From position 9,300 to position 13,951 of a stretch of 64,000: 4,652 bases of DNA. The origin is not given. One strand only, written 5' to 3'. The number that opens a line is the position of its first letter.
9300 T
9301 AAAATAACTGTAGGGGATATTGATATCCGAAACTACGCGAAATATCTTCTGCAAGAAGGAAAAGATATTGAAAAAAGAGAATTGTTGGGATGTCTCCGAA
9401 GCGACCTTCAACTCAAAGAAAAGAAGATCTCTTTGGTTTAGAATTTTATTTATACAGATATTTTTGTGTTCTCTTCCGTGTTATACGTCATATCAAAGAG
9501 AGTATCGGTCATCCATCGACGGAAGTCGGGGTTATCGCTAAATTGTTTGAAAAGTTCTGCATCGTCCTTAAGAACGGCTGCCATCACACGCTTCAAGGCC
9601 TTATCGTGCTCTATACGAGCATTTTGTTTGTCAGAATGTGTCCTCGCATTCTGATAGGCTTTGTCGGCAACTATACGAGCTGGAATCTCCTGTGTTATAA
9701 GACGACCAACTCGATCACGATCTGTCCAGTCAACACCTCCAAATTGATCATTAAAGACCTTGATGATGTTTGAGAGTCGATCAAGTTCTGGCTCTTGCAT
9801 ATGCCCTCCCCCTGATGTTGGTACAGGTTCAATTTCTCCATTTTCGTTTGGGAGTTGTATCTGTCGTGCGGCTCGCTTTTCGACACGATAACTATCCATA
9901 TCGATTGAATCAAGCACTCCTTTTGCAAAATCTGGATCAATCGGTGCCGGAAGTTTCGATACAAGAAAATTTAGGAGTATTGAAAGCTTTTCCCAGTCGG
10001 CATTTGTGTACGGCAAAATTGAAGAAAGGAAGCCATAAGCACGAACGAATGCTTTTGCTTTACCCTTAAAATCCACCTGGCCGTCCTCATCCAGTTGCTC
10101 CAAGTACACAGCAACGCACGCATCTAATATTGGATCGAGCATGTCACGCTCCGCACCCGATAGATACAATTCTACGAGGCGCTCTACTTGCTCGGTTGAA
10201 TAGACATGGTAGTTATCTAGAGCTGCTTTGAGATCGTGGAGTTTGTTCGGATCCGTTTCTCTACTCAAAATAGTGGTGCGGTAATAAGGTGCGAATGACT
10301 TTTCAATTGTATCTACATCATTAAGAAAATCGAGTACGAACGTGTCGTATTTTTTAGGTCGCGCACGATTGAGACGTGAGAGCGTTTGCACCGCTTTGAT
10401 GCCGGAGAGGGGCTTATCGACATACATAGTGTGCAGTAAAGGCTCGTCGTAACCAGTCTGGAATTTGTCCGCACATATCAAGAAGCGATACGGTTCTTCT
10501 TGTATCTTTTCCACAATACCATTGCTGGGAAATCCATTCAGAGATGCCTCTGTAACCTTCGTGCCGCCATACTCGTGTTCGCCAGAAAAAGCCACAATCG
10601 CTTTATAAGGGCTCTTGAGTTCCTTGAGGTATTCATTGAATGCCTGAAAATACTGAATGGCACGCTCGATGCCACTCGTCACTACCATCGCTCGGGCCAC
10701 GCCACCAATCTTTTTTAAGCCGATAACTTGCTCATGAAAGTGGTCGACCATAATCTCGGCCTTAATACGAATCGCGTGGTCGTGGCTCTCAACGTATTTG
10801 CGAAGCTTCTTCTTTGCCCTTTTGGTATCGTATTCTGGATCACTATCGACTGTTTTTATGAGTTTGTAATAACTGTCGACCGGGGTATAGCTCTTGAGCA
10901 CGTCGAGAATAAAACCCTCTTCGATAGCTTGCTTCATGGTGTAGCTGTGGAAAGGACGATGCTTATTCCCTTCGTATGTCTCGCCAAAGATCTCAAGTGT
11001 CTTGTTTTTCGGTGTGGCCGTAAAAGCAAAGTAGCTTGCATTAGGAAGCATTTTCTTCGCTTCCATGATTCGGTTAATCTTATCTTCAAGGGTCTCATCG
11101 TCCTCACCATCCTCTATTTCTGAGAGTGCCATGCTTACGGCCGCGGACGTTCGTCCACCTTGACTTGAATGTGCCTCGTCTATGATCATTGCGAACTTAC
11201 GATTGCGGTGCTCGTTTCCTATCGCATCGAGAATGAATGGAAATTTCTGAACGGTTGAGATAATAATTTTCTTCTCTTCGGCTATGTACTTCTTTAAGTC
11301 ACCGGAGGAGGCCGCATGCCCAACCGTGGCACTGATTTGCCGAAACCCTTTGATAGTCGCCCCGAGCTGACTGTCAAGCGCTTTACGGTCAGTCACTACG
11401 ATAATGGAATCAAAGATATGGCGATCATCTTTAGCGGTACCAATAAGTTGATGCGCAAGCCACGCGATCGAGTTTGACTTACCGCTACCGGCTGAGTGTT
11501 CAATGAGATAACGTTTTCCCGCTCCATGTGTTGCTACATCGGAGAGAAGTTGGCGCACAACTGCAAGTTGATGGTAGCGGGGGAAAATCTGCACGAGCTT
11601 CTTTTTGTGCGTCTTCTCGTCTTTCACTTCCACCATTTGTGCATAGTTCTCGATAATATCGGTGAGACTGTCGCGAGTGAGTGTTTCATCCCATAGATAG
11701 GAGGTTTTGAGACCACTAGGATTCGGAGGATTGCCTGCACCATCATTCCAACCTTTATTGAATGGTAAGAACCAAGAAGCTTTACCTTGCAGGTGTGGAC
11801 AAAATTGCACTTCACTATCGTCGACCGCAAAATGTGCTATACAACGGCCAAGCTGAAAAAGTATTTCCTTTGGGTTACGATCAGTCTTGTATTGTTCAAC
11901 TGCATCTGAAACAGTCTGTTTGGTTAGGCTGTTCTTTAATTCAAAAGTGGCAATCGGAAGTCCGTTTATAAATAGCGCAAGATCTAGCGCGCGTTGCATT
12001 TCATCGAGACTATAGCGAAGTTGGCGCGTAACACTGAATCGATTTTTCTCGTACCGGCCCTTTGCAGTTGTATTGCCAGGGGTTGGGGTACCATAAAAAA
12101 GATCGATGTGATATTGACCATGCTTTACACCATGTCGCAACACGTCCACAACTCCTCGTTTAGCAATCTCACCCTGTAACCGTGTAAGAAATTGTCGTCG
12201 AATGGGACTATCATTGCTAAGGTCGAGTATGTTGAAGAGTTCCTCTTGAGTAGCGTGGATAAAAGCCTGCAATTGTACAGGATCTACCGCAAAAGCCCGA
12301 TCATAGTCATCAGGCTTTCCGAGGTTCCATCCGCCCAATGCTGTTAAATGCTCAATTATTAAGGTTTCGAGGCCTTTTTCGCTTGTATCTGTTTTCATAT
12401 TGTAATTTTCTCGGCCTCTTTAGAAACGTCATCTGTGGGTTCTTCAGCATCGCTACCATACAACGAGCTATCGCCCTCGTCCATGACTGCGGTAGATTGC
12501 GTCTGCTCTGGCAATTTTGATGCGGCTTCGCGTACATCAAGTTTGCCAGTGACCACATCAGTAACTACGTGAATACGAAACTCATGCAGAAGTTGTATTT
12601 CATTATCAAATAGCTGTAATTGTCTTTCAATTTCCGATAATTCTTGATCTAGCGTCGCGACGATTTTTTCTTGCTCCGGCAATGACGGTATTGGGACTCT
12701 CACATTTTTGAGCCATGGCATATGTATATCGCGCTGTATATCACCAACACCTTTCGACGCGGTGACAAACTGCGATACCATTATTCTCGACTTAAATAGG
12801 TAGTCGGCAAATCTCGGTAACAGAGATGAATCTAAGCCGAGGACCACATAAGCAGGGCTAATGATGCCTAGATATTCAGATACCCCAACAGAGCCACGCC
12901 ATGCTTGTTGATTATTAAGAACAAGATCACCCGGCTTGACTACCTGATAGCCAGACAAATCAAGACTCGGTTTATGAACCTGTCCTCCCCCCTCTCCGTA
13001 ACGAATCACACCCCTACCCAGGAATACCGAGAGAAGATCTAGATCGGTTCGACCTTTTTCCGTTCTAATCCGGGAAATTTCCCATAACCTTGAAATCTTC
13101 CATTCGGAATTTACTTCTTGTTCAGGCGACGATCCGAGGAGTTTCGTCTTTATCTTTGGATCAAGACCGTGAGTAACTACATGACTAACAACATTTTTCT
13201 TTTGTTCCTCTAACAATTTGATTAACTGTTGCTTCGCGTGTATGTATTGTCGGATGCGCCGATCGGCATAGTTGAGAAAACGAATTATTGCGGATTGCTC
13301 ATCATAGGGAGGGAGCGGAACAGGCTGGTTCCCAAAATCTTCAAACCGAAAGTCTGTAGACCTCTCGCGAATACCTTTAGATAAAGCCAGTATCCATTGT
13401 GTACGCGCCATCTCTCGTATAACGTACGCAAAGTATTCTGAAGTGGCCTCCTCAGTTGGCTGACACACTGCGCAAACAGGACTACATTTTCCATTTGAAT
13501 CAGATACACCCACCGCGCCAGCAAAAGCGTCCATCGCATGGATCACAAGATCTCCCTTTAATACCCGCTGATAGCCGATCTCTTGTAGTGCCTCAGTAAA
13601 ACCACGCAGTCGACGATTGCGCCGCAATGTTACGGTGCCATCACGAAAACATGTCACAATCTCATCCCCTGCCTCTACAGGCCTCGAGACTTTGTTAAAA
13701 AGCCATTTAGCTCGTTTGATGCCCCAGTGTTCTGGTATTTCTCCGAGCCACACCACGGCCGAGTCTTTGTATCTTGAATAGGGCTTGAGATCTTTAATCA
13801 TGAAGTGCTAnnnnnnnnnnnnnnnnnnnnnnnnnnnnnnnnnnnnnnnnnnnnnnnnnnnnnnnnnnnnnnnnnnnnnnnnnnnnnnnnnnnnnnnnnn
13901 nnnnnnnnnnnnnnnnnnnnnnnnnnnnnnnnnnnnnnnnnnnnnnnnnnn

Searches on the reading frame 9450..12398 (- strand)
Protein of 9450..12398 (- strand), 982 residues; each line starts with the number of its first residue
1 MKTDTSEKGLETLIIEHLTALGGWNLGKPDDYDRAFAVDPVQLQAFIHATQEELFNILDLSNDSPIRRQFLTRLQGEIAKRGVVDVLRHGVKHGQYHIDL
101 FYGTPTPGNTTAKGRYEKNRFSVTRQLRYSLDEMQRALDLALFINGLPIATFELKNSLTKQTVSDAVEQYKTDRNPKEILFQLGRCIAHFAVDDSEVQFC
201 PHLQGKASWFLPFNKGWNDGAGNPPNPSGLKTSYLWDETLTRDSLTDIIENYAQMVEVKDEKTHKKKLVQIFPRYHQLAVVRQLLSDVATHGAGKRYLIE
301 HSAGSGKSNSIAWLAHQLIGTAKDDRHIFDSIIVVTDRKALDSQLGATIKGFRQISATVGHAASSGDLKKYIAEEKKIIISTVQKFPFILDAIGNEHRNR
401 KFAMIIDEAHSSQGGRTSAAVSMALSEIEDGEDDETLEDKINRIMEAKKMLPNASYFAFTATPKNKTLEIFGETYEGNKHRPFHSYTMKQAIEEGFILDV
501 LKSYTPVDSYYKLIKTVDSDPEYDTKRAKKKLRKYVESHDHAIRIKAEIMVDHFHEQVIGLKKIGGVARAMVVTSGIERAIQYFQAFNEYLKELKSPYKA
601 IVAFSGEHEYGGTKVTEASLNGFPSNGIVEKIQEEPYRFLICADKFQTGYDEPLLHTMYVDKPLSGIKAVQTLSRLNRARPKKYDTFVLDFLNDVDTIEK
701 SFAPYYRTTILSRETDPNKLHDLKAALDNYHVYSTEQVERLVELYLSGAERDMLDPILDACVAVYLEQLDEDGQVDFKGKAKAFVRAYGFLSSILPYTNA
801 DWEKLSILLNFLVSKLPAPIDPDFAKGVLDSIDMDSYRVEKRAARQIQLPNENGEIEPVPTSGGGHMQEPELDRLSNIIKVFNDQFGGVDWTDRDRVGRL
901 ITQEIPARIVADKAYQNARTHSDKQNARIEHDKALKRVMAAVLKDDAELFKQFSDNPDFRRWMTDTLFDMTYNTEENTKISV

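Call 66: search_protein_families(library=pfam, proteins=[window:9450-12398:-], max_evalue=0.00001)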
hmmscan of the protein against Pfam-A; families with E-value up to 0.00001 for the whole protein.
window:9450-12398:- (982 aa): 5 families
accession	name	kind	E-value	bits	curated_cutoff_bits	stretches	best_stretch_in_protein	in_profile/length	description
PF18766.7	SWI2_SNF2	-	1.9e-29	103.3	26.7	1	276-502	1-190/221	SWI2/SNF2 ATPase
PF04313.20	HSDR_N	-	1.5e-19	71.1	25.1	1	5-200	2-190/198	Type I restriction enzyme R protein N terminus (HSDR_N)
PF04851.21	ResIII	-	6.2e-16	59.2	22.5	1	273-464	4-163/164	Type III restriction enzyme, res subunit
PF22679.2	T1R_D3-like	-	3.7e-12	47.4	27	1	631-683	92-148/158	Type I restriction enzyme subunit R domain 3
PF00270.35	DEAD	-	9.9e-07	29.1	26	1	282-468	9-164/167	DEAD/DEAH box helicase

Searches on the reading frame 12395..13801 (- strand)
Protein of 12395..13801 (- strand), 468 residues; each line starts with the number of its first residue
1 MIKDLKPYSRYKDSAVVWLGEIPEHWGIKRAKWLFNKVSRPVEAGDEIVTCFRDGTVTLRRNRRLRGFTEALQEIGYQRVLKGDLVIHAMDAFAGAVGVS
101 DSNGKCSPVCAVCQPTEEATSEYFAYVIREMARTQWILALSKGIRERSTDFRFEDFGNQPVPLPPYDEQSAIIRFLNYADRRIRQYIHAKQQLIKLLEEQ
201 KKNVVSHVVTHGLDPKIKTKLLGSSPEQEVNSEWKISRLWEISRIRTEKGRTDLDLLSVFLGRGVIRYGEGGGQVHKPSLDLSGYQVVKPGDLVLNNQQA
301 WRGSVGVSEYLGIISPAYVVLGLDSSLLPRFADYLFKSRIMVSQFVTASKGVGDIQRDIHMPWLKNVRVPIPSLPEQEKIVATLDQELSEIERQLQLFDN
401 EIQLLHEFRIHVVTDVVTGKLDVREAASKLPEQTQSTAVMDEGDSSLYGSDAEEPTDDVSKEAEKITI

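Call 66: search_protein_families(library=pfam, proteins=[window:12395-13801:-], max_evalue=0.00001)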
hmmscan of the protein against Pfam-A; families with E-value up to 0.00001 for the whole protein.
window:12395-13801:- (468 aa): 1 family
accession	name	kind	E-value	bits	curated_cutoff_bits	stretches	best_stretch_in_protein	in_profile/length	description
PF01420.25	Methylase_S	-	1.9e-11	44.9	22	0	326-395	95-162/168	Type I restriction modification DNA specificity domain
